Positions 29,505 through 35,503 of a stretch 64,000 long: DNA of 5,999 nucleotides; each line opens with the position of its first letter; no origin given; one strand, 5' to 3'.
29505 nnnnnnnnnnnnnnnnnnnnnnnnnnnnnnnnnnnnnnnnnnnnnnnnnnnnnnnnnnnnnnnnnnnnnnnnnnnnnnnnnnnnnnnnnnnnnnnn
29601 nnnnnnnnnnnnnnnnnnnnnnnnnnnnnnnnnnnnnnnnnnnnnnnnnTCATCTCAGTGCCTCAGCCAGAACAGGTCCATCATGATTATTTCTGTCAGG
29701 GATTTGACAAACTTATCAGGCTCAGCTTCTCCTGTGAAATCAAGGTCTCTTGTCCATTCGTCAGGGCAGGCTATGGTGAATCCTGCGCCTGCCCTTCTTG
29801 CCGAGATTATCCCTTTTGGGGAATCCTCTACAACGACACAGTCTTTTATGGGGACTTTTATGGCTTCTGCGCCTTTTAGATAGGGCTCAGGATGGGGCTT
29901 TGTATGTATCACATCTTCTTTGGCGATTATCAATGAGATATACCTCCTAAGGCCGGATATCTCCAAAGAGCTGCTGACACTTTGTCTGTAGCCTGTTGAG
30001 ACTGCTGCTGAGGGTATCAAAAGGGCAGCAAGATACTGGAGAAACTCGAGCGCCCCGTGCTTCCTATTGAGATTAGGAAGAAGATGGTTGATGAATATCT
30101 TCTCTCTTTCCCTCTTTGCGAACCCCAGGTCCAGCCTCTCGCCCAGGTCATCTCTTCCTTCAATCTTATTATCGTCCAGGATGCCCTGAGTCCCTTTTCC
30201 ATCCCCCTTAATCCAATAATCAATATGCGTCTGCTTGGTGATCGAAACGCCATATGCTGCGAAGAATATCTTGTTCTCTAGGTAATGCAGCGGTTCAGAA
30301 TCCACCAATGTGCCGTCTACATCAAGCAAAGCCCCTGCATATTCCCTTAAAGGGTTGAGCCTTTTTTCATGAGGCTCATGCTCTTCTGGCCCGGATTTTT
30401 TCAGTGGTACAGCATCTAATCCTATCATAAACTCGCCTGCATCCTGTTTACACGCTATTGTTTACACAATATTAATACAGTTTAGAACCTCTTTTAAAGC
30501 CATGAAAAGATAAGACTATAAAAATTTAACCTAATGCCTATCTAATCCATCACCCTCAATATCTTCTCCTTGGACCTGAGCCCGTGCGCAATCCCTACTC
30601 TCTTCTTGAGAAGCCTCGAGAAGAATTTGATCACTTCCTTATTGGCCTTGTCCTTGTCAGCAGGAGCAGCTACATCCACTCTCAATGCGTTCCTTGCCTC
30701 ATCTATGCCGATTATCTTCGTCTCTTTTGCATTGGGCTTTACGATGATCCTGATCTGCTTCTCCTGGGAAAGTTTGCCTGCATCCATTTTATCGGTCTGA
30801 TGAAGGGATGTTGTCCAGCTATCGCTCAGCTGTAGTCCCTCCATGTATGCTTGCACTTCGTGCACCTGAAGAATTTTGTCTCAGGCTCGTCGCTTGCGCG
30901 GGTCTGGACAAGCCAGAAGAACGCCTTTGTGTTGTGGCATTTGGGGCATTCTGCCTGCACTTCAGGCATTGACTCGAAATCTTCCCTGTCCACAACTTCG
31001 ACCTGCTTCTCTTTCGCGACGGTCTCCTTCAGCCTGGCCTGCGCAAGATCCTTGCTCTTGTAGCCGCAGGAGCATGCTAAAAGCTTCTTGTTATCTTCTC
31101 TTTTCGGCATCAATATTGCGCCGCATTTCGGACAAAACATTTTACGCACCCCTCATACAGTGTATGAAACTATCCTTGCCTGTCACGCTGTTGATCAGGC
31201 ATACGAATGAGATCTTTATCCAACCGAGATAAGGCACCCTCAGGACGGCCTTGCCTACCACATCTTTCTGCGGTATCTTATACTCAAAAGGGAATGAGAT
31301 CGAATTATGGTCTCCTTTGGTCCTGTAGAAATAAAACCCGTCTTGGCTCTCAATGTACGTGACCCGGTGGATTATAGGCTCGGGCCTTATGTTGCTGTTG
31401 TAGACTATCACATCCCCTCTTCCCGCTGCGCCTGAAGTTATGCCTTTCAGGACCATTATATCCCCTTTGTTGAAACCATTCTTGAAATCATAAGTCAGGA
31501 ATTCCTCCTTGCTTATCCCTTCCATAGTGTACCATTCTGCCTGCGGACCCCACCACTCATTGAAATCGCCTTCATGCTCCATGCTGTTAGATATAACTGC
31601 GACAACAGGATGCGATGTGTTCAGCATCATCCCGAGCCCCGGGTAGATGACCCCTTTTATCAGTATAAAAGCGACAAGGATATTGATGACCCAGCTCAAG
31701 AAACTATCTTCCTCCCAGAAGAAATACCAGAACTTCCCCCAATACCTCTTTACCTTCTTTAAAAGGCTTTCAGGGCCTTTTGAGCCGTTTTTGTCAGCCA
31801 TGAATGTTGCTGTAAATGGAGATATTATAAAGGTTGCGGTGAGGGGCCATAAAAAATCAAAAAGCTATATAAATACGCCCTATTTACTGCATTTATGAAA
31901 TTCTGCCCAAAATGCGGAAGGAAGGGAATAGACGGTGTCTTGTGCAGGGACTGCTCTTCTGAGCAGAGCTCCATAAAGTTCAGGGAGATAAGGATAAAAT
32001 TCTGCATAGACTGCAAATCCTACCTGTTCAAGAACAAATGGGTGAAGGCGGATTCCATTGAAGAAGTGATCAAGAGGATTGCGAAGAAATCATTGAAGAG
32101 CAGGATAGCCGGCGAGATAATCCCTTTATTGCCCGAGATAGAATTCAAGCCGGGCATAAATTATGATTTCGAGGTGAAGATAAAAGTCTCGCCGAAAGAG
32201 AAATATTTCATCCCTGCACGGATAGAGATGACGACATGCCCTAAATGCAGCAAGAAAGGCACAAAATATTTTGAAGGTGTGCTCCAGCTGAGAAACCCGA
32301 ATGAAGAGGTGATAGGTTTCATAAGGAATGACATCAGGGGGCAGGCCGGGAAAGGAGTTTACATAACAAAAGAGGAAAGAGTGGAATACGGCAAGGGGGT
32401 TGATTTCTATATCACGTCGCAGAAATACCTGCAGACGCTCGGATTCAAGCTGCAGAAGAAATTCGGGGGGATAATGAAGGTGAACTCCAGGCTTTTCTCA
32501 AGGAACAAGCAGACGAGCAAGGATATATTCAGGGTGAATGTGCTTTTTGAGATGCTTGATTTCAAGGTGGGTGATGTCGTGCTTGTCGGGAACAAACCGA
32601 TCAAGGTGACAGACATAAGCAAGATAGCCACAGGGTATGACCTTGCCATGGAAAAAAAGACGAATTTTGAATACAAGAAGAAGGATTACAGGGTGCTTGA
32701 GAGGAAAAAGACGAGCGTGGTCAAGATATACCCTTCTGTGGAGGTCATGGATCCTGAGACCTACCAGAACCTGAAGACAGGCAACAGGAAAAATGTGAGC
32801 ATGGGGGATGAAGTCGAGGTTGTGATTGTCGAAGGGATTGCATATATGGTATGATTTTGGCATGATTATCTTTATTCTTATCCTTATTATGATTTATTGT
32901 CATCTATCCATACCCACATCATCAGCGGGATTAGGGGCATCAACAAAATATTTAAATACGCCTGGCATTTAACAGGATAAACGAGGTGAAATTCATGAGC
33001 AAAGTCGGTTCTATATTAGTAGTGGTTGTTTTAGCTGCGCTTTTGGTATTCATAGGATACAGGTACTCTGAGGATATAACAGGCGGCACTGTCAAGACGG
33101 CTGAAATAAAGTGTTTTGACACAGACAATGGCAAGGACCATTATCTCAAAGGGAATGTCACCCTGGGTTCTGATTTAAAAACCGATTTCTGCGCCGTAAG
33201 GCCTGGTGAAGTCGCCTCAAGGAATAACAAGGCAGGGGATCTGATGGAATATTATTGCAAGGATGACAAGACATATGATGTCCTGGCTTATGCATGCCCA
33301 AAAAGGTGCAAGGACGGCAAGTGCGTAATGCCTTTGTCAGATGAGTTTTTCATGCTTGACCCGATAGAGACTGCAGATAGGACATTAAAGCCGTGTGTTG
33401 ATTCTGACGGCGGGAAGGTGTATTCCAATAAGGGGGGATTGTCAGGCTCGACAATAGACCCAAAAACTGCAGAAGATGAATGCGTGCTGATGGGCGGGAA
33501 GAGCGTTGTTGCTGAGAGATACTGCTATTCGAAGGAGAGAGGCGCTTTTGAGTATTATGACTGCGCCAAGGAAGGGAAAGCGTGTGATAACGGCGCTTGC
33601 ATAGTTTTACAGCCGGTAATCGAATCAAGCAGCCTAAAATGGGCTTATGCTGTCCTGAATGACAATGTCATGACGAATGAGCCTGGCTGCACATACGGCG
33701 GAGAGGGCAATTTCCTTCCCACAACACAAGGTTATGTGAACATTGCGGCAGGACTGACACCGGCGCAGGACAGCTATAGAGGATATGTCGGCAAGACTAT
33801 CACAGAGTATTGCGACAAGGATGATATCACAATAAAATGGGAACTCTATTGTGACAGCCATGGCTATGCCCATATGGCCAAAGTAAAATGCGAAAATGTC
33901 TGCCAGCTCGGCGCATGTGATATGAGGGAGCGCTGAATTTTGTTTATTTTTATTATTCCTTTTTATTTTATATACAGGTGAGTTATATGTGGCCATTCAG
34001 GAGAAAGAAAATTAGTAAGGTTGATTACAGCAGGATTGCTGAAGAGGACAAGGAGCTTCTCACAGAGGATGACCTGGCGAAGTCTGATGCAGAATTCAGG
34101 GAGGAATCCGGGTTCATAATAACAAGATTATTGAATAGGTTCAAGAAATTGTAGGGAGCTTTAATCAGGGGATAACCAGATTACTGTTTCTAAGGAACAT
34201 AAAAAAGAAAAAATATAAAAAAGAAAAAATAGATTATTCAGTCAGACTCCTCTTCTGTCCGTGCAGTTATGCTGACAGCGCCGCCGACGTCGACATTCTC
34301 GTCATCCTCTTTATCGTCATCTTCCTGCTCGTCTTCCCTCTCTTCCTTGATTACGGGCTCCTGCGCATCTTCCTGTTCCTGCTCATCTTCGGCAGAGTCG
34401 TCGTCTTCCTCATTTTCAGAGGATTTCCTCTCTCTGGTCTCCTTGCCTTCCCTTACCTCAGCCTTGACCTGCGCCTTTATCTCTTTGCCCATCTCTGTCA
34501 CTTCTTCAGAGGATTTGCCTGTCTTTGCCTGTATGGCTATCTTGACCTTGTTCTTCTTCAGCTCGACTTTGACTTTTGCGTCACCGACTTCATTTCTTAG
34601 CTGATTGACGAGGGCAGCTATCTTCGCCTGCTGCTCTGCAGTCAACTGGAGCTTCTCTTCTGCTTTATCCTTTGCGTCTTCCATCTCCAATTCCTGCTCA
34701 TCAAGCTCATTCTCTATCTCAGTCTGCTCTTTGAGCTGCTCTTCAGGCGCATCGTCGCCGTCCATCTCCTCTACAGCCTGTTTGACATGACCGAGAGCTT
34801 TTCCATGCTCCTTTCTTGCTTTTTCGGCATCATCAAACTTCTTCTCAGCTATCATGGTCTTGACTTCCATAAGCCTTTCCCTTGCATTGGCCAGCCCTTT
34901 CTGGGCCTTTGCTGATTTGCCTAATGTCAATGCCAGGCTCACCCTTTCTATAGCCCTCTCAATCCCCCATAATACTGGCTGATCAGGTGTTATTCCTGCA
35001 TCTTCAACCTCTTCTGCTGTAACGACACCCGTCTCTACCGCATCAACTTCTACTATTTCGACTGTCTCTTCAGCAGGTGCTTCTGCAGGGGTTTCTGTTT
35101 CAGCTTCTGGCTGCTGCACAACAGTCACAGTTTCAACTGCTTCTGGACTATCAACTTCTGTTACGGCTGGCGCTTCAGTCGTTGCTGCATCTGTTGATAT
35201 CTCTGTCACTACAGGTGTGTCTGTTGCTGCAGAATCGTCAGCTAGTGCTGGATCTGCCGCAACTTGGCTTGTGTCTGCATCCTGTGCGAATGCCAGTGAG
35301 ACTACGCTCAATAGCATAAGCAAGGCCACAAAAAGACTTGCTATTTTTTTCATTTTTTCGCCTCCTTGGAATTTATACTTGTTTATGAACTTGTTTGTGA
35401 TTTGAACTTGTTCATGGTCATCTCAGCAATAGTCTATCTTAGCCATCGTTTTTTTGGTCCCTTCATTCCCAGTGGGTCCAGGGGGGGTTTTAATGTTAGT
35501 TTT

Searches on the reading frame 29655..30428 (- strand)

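Call 65: search_protein_families(library=pfam, proteins=[window:29655-30428:-], max_evalue=0.001)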
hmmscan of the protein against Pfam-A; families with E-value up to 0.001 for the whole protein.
window:29655-30428:- (257 aa): 2 families
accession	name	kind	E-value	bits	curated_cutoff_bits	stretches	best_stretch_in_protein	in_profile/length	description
PF13419.12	HAD_2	-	6.6e-23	82.2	23.8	1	34-217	2-175/178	Haloacid dehalogenase-like hydrolase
PF00702.32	Hydrolase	-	7e-19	69.4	26.4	1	32-214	3-191/191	haloacid dehalogenase-like hydrolase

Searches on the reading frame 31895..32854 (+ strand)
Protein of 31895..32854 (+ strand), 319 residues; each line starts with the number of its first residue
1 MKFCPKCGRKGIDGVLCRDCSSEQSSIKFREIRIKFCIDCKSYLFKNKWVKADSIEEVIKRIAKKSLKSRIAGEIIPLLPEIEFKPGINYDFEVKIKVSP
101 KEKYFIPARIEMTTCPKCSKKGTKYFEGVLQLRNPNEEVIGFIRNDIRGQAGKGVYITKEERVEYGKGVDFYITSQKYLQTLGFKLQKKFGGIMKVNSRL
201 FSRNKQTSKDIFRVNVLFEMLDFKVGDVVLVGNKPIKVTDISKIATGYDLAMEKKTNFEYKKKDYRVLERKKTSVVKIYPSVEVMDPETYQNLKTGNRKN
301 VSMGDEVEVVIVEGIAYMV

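Call 9: search_protein_families(library=pfam, proteins=[window:31895-32854:+], max_evalue=0.00001)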
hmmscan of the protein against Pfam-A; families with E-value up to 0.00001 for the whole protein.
window:31895-32854:+ (319 aa): 1 family
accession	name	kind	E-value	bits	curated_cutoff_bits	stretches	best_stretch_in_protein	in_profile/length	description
PF04981.18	NMD3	-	1.4e-28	100.5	24.9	1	4-217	1-240/243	NMD3 family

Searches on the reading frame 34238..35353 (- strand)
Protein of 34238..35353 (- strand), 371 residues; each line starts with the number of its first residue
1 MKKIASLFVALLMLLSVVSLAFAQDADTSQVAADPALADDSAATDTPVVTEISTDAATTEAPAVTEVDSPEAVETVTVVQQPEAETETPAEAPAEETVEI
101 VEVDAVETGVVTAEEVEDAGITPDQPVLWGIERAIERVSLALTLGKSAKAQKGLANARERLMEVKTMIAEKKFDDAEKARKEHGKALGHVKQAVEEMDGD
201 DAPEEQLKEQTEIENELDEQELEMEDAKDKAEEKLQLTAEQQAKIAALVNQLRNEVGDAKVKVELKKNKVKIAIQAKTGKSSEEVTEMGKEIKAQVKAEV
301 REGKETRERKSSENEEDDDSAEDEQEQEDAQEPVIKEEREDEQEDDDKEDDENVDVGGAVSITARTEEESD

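Call 9: search_protein_families(library=pfam, proteins=[window:34238-35353:-], max_evalue=0.00001)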
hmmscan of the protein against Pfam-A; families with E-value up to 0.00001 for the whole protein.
window:34238-35353:- (371 aa): 1 family
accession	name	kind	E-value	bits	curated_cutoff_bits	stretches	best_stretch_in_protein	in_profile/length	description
PF18915.5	DUF5667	-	1e-13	51.9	27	1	120-218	1-93/99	Domain of unknown function (DUF5667)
